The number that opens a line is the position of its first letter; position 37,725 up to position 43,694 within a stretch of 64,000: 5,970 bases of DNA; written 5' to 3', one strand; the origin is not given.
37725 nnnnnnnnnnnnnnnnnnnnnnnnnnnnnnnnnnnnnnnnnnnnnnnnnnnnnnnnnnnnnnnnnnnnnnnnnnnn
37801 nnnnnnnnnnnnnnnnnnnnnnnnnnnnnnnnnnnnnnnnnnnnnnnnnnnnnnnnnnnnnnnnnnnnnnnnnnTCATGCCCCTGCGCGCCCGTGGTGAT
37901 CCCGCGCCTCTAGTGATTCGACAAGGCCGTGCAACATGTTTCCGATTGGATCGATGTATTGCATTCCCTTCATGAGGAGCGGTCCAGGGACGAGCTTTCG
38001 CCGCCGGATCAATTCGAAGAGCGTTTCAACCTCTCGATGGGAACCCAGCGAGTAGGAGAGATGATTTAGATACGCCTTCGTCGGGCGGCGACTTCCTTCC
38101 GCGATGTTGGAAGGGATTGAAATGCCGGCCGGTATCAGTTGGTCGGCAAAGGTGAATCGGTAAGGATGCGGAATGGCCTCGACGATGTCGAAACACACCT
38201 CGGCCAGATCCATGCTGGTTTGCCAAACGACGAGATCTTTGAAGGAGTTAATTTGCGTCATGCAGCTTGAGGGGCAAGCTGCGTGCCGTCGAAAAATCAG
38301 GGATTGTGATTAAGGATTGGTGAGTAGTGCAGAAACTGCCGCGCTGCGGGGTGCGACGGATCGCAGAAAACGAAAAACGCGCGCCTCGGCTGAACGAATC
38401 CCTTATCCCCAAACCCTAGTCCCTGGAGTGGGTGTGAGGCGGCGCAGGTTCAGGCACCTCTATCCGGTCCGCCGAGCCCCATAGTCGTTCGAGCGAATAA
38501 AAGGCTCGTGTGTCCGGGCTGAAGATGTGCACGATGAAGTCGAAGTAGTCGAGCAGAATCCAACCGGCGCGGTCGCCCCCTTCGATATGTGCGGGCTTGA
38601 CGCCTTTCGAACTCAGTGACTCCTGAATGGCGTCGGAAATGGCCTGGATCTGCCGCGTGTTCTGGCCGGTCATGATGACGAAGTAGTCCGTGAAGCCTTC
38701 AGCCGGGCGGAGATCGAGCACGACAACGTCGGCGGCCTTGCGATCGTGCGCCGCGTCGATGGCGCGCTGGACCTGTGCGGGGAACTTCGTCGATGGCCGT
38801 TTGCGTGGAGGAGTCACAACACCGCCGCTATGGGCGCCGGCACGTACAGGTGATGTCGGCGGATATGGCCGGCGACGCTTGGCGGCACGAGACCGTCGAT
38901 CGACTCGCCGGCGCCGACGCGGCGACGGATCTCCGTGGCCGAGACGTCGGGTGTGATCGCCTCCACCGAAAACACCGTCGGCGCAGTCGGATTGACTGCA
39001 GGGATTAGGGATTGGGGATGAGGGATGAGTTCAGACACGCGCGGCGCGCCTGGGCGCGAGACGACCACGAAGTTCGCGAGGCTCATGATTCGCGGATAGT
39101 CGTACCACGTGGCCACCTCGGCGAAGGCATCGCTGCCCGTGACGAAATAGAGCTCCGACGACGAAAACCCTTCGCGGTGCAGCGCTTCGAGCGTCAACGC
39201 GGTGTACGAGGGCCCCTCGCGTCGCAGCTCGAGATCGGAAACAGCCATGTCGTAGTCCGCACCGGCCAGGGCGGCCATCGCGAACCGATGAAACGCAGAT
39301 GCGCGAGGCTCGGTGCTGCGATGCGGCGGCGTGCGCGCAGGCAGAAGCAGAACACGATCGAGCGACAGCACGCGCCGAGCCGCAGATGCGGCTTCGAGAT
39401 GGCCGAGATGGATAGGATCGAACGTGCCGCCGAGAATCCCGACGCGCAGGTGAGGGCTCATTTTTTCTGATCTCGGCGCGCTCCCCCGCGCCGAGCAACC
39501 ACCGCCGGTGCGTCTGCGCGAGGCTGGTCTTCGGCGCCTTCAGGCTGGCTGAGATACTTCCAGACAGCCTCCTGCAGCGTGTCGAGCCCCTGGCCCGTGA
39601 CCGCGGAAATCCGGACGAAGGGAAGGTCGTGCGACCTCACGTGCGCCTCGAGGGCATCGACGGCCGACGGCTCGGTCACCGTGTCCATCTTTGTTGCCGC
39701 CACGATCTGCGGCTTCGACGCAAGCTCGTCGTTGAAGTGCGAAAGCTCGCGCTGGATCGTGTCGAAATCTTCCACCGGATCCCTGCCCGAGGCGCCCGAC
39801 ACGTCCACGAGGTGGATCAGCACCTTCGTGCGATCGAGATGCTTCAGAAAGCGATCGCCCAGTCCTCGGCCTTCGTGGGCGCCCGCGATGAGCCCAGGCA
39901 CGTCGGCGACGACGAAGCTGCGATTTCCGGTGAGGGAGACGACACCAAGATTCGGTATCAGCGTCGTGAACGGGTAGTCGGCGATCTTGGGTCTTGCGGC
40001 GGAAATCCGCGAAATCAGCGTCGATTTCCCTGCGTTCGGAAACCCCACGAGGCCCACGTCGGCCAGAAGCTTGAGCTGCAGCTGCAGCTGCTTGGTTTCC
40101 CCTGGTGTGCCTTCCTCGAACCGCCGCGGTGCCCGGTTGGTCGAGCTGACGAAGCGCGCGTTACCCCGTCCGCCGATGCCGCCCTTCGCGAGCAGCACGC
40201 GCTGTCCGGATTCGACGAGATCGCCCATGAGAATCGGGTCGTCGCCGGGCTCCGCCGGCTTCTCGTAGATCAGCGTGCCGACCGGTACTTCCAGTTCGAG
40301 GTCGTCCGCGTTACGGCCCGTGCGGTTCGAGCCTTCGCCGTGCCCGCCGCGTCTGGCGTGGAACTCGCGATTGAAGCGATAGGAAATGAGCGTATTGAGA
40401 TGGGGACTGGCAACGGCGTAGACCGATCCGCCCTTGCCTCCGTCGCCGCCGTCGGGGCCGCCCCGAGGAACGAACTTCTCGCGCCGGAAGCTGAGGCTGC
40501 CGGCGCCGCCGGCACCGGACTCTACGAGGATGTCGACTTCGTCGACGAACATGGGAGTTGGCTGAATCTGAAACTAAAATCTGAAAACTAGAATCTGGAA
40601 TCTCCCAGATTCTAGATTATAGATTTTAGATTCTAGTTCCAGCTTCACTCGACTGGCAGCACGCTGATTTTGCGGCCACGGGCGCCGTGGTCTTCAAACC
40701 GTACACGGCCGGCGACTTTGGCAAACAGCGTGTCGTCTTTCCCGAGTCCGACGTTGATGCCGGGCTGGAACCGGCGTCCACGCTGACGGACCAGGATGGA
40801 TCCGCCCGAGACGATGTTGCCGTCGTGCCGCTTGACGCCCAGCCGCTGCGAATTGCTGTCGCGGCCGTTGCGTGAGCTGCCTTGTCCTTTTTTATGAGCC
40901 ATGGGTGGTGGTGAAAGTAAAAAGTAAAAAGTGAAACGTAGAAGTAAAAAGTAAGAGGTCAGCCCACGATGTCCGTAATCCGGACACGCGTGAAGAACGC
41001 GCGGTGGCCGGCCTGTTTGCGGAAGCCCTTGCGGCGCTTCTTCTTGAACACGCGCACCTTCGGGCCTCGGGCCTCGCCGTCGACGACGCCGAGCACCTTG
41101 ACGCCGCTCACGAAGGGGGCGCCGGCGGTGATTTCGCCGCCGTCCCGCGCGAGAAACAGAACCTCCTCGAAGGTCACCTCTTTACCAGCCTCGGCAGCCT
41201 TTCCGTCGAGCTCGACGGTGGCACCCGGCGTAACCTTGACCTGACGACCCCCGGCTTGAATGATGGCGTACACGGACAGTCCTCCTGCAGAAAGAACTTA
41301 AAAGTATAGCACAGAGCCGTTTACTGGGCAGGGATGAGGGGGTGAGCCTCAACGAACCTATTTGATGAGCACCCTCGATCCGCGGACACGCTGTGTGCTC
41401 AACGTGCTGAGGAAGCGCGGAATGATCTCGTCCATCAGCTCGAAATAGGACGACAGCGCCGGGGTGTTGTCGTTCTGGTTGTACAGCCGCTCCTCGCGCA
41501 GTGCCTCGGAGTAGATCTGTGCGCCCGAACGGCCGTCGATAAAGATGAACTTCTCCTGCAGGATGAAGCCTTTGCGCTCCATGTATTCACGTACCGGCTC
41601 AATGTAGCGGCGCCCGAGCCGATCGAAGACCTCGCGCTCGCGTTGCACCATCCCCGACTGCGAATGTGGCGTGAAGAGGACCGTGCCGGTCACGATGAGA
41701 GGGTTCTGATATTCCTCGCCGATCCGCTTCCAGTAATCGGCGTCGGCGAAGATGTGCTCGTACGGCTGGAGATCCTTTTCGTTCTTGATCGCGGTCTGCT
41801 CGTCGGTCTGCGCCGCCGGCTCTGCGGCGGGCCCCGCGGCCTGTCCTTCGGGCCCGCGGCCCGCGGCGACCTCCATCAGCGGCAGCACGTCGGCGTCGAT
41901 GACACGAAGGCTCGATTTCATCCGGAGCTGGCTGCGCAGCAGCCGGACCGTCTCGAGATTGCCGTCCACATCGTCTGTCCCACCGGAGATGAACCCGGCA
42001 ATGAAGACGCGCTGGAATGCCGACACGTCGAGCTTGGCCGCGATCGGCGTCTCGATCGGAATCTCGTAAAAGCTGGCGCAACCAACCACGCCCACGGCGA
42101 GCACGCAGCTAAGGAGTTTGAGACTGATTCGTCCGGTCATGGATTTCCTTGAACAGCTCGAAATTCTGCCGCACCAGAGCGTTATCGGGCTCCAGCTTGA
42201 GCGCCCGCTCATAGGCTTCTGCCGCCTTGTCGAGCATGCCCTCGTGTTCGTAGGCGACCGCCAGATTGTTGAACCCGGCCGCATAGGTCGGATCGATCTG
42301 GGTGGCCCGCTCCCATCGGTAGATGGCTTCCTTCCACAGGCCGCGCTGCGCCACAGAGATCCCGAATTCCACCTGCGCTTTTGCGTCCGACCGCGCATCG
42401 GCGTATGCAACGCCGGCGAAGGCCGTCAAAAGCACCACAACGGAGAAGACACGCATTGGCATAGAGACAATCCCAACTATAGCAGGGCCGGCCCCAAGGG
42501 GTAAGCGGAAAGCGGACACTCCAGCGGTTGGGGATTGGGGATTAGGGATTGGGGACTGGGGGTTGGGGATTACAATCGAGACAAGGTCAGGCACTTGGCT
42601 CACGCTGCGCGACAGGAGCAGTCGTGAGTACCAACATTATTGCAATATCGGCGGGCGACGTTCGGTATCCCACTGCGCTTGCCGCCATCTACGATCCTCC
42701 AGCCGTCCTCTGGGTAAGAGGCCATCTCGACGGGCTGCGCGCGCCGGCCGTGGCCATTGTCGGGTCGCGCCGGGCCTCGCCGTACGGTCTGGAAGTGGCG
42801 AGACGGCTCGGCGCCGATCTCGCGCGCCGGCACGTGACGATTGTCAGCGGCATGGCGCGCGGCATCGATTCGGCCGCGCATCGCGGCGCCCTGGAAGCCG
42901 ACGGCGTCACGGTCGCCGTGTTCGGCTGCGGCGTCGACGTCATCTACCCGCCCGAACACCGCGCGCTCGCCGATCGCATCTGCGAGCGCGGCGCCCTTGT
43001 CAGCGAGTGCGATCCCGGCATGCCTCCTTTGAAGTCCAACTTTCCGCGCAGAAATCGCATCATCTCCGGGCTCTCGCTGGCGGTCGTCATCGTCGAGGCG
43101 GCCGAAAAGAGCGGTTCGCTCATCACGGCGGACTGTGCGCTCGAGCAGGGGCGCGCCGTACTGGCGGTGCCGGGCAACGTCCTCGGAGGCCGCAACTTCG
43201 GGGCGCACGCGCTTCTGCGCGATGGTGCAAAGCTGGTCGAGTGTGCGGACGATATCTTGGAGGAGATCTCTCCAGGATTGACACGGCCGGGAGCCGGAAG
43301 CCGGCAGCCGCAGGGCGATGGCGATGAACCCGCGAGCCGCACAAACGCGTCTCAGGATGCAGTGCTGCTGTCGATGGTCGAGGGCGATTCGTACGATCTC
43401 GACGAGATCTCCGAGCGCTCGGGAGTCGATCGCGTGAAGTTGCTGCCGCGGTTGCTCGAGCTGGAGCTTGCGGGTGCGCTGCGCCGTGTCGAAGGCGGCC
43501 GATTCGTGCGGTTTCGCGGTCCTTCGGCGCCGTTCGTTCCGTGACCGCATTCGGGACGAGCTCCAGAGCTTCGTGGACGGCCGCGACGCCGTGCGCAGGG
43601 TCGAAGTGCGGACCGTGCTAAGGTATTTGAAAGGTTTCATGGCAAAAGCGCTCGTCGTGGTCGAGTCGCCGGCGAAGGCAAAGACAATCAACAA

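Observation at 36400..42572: Telomere-like G-rich arrays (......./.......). with G-quadruplex potential and strand bias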

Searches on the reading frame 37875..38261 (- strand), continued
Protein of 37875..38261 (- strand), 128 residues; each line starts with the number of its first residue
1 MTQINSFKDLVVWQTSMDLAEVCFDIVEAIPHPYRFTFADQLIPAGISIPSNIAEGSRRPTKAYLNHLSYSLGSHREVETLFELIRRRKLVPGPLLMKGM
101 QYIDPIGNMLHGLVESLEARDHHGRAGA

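Call 116: get_annotated_region(hit=H6, flank=1000)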
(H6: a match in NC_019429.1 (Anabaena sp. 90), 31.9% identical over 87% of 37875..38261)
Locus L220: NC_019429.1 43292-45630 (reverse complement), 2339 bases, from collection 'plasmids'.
description: Anabaena sp. 90 plasmid pANA02, complete sequence
organism: Anabaena sp. 90 (NCBI taxid 46234)
taxonomy: Bacteria; Cyanobacteriota; Cyanophyceae; Nostocales; Nostocaceae; Anabaena; Anabaena sp. 90
host: -; source: -; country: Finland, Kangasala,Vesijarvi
typing (MOB-suite, as given by PLSDB): non-mobilizable
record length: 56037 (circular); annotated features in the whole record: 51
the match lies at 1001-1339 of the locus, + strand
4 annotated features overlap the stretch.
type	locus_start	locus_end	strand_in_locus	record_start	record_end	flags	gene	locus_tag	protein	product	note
CDS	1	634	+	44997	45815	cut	cas6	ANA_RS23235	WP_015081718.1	CRISPR-associated endoribonuclease Cas6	GO:0043571 - maintenance of CRISPR repeat elements [Evidence IEA]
CDS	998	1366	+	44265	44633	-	-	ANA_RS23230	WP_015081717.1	four helix bundle protein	-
CDS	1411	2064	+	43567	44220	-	cas4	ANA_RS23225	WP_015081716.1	CRISPR-associated protein Cas4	GO:0043571 - maintenance of CRISPR repeat elements [Evidence IEA]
CDS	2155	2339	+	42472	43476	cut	cas1d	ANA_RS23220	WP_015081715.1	type I-D CRISPR-associated endonuclease Cas1d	GO:0043571 - maintenance of CRISPR repeat elements [Evidence IEA]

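Call 117: get_annotated_region(hit=H12, flank=1000)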
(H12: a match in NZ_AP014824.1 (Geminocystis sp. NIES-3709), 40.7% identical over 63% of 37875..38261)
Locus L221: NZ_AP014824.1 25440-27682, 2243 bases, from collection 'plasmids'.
description: Geminocystis sp. NIES-3709 plasmid pGM3709_03, complete sequence
organism: Geminocystis sp. NIES-3709 (NCBI taxid 1617448)
taxonomy: Bacteria; Cyanobacteriota; Cyanophyceae; Chroococcales; Geminocystaceae; Geminocystis; Geminocystis sp. NIES-3709
host: -; source: -; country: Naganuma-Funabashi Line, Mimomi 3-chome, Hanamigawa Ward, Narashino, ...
typing (MOB-suite, as given by PLSDB): non-mobilizable
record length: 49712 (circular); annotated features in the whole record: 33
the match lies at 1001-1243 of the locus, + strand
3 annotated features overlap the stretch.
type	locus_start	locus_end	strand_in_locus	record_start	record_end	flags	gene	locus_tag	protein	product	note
CDS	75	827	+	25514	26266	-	-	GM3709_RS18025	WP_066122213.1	AAA family ATPase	-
CDS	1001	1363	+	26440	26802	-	-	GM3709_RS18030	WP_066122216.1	four helix bundle protein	-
CDS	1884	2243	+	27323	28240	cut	-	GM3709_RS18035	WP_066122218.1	ParB/RepB/Spo0J family partition protein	GO:0007059 - chromosome segregation [Evidence IEA]; GO:0000910 - cytokinesis [Evidence IEA]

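Call 118: get_annotated_region(hit=H14, flank=1000)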
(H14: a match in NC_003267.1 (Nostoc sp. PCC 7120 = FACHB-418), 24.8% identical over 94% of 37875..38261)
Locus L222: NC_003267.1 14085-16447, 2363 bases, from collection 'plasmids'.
description: Nostoc sp. PCC 7120 = FACHB-418 plasmid pCC7120gamma, complete sequence
organism: Nostoc sp. PCC 7120 = FACHB-418 (NCBI taxid 103690)
taxonomy: Bacteria; Cyanobacteriota; Cyanophyceae; Nostocales; Nostocaceae; Nostoc; Nostoc sp. PCC 7120 = FACHB-418
host: -; source: -; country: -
typing (MOB-suite, as given by PLSDB): conjugative; replicon rep_cluster_776; relaxase MOBF; mating-pair formation MPF_T
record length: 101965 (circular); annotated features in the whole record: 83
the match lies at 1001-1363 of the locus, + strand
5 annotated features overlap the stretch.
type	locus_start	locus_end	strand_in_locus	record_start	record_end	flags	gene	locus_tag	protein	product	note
CDS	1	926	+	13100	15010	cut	-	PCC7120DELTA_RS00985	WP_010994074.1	ISL3 family transposase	-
CDS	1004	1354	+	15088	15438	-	-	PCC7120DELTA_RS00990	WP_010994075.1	four helix bundle protein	-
CDS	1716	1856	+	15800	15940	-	-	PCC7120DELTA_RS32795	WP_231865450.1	hypothetical protein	-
CDS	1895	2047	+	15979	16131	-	-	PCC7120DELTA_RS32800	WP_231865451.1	hypothetical protein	-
CDS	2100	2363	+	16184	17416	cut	-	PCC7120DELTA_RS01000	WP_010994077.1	ISAzo13-like element ISNsp4 family transposase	GO:0006313 - DNA transposition [Evidence IEA]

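Call 119: get_annotated_region(hit=H9, flank=1000)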
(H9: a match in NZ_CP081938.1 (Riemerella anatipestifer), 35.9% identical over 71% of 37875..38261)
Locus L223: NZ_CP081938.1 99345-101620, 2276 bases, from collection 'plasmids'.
description: Riemerella anatipestifer strain 20190609E1-1 plasmid unnamed, complete sequence
organism: Riemerella anatipestifer (NCBI taxid 34085)
taxonomy: Bacteria; Bacteroidota; Flavobacteriia; Flavobacteriales; Weeksellaceae; Riemerella; Riemerella anatipestifer
host: -; source: goose,Epidemic materials; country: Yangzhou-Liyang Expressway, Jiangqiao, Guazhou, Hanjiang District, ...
typing (MOB-suite, as given by PLSDB): non-mobilizable
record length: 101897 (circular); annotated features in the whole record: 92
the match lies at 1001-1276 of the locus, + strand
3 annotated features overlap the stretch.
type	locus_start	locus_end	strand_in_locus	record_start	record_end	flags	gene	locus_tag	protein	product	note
CDS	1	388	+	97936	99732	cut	lepA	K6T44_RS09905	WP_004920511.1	translation elongation factor 4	-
CDS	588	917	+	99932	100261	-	-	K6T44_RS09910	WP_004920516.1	iron-sulfur cluster assembly accessory protein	-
CDS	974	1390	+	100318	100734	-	-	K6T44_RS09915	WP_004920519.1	four helix bundle protein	-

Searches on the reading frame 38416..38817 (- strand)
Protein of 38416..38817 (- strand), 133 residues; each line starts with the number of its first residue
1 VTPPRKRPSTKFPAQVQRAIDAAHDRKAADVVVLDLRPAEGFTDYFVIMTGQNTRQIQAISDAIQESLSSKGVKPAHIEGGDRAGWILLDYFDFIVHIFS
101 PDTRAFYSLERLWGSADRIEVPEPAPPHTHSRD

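Call 10: search_protein_families(library=pfam, proteins=[window:38416-38817:-])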
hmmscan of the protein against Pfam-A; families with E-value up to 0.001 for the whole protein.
window:38416-38817:- (133 aa): 1 family
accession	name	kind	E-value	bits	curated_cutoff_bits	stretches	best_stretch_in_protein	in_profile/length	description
PF02410.21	RsfS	-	9.9e-33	112.7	21.6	1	18-113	2-98/98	Ribosomal silencing factor during starvation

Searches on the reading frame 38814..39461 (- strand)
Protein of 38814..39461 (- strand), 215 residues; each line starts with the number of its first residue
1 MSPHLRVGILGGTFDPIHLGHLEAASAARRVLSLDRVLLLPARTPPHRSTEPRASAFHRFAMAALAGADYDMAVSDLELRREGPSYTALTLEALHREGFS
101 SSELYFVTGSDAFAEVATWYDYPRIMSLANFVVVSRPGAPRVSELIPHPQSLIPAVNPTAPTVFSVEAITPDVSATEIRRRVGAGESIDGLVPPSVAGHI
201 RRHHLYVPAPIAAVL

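Call 10: search_protein_families(library=pfam, proteins=[window:38814-39461:-])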
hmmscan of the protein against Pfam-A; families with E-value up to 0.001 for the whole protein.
window:38814-39461:- (215 aa): 1 family
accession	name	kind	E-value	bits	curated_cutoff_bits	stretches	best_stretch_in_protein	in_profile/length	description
PF01467.32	CTP_transf_like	-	1.9e-22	80.3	21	1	9-181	1-133/133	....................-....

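Call 15: find_related_loci(query=window:38814-39461:-, collection=genome_contigs, flank=10000)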
Query window:38814-39461:- (215 aa) in genome_contigs; peptide patterns used: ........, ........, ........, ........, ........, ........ (x = any residue, [..] = any of these).
600 stretches matched a pattern (row limit reached: there are more); 493 encode a relative of the query (tblastn E <= 1e-3); the best 80 are kept; 80 distinct loci.
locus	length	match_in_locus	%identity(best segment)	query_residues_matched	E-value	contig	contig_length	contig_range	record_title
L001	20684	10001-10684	74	6-215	6e-101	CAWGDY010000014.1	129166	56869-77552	MAG: Vicinamibacterales bacterium isolate MFD02242.bin.1.84 genome assembly, contig: contig_28863, whole genome shotgun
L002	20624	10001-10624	80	7-215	5e-99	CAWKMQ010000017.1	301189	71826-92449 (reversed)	MAG: Vicinamibacterales bacterium isolate MFD03066.bin.2.29 genome assembly, contig: contig_406, whole genome shotgun se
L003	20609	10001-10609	61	6-215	6e-73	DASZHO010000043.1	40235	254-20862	MAG TPA_asm: Vicinamibacterales bacterium isolate SMAG_U6578 k141_7661179, whole genome shotgun sequence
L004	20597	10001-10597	63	5-211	2e-72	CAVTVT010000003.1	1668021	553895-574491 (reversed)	MAG: Vicinamibacterales bacterium isolate MFD04944.bin.2.207 genome assembly, contig: contig_21266, whole genome shotgun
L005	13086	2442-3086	54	6-209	9e-64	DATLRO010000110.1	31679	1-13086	MAG TPA_asm: Vicinamibacterales bacterium isolate SMAG_U13906 k141_567227, whole genome shotgun sequence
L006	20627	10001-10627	56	6-206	8e-61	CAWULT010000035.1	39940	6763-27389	MAG: uncultured bacterium isolate SRR1514963_concoct_84_1705335390 genome assembly, contig: ERZ11848522.134, whole genom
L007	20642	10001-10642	48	1-206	3e-58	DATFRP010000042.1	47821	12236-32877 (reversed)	MAG TPA_asm: Vicinamibacterales bacterium isolate SMAG_U9361 k141_2646824, whole genome shotgun sequence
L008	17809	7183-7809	50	6-206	8e-58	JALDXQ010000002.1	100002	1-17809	MAG: Acidobacteriota bacterium isolate MCT-CON-06 NODE_2_length_100002_cov_7.490290, whole genome shotgun sequence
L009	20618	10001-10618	52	5-206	7e-57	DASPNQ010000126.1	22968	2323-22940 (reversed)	MAG TPA_asm: Vicinamibacterales bacterium isolate SMAG_U12125 k141_63136, whole genome shotgun sequence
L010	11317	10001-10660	48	1-206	3e-55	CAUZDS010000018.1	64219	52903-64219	MAG: Vicinamibacteria bacterium isolate CB27_Tmax.31 genome assembly, contig: Ga0310121_10000205, whole genome shotgun s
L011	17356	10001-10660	49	6-214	8e-55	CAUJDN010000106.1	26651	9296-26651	MAG: Acidobacteriota bacterium isolate KLAP208 genome assembly, contig: KLAP208_586056, whole genome shotgun sequence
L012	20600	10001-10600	53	6-207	4e-55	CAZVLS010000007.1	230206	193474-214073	MAG TPA_asm: uncultured Acidobacterium sp. isolate SRP292972_co3_79 genome assembly, contig: NODE_79_length_230206_cov_5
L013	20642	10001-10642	48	1-206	1e-54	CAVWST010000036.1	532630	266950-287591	MAG: uncultured Acidobacteriota bacterium isolate MFD05454.bin.2.212 genome assembly, contig: contig_83699, whole genome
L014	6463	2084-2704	50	6-206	2e-54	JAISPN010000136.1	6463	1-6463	MAG: Acidobacteriaceae bacterium isolate Jx357_bin24 k119_1104807, whole genome shotgun sequence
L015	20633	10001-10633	47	7-206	4e-54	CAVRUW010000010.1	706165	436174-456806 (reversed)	MAG: uncultured Acidobacteriota bacterium isolate MFD02840.bin.1.220 genome assembly, contig: contig_3993, whole genome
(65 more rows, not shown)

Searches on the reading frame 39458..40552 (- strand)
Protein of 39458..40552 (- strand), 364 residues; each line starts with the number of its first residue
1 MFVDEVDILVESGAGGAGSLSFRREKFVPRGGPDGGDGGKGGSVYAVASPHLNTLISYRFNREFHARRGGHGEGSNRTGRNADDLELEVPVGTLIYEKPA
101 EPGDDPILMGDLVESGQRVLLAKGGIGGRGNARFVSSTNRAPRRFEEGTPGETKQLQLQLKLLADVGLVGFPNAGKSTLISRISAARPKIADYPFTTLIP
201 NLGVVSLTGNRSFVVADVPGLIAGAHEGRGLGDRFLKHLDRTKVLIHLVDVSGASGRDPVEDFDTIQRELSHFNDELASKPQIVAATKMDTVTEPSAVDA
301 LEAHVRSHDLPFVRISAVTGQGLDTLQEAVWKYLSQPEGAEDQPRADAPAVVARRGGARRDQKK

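Call 10: search_protein_families(library=pfam, proteins=[window:39458-40552:-])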
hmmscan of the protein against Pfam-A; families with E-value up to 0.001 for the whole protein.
window:39458-40552:- (364 aa): 7 families
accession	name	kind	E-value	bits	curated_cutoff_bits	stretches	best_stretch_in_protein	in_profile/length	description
PF01018.28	GTP1_OBG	-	7.3e-55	185.3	27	1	3-162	1-155/155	GTP1/OBG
PF01926.29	MMR_HSR1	-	1.5e-25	90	21.9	1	165-288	1-113/113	50S ribosome-binding GTPase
PF02421.24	FeoB_N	-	3.7e-09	36.7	27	1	166-221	3-57/156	Ferrous iron transport protein B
PF03308.22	MeaB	-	6.8e-05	22.4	23.1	0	165-184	35-54/273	Methylmalonyl Co-A mutase-associated GTPase MeaB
PF00009.33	GTP_EFTU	-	9.3e-05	22.5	26.5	0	278-335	121-187/188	Elongation factor Tu GTP binding domain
PF03193.22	RsgA_GTPase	-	0.00013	22.3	30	0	262-330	38-104/174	RsgA GTPase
PF00025.27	Arf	-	0.00086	19.3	22.3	0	168-330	19-170/174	ADP-ribosylation factor family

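Call 14: find_encoding_contigs(protein=window:39458-40552:-, flank=10000, max_places=6)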
Protein window:39458-40552:- (364 aa): no gene with exactly this product is on record in the collection.

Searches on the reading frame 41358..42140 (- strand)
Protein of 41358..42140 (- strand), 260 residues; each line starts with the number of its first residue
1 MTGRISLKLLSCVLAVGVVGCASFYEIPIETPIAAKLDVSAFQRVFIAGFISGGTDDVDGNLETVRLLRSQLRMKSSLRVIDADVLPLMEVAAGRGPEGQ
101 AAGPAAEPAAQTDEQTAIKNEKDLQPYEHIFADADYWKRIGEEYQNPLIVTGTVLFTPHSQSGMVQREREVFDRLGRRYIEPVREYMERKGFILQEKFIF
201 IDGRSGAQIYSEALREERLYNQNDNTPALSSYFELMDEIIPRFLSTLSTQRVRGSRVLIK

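Call 74: search_protein_families(library=pfam, proteins=[window:41358-42140:-], max_evalue=0.00001)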
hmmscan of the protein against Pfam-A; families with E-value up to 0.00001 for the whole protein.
window:41358-42140:- (260 aa): 0 families

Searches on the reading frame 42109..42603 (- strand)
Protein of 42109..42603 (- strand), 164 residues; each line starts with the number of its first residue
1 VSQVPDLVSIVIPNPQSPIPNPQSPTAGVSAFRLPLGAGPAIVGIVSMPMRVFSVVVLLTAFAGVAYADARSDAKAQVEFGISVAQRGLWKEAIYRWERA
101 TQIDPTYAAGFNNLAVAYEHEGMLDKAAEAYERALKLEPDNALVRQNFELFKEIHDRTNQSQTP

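Call 10: search_protein_families(library=pfam, proteins=[window:42109-42603:-])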
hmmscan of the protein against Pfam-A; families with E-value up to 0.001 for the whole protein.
window:42109-42603:- (164 aa): 10 families
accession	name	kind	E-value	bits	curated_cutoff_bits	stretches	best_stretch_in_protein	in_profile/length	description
PF13414.12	TPR_11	-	6.9e-14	51.7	26.8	2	86-119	6-39/42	TPR repeat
PF07719.23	TPR_2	-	3.1e-12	46.1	27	1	108-141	1-34/34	Tetratricopeptide repeat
PF00515.34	TPR_1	-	1e-11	44.6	27.8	1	108-141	1-34/34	Tetratricopeptide repeat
PF13431.12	TPR_17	-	3.4e-08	33.6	24.4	1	98-127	3-32/34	Tetratricopeptide repeat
PF13428.12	TPR_14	-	8.7e-07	29.5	23.5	1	114-146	7-39/44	Tetratricopeptide repeat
PF13181.12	TPR_8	-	3e-06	27.4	25.7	1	111-141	4-34/34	Tetratricopeptide repeat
PF14559.12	TPR_19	-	1.8e-05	25.4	25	1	86-145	3-62/68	Tetratricopeptide repeat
PF13424.12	TPR_12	-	6e-05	23.6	30.1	1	74-137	3-74/77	Tetratricopeptide repeat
PF13432.12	TPR_16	-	8.8e-05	23.3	32.7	1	81-142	4-65/65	Tetratricopeptide repeat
PF13176.12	TPR_7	-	0.00023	21.4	27.9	1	113-141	4-32/36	Tetratricopeptide repeat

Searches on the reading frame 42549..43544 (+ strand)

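Call 10: search_protein_families(library=pfam, proteins=[window:42549-43544:+])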
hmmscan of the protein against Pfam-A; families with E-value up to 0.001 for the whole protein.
window:42549-43544:+ (331 aa): 3 families
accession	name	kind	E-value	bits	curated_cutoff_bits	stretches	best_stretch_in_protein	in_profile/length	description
PF02481.21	DNA_processg_A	-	2.4e-75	252.8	29.6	1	29-231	6-211/212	DNA recombination-mediator protein A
PF18306.6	LDcluster4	-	4.6e-08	33.3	26.3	1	67-124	3-61/151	SLOG cluster4 family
PF17782.7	DprA_WH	-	1.2e-07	32.1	22.9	1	261-317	5-61/61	DprA winged helix domain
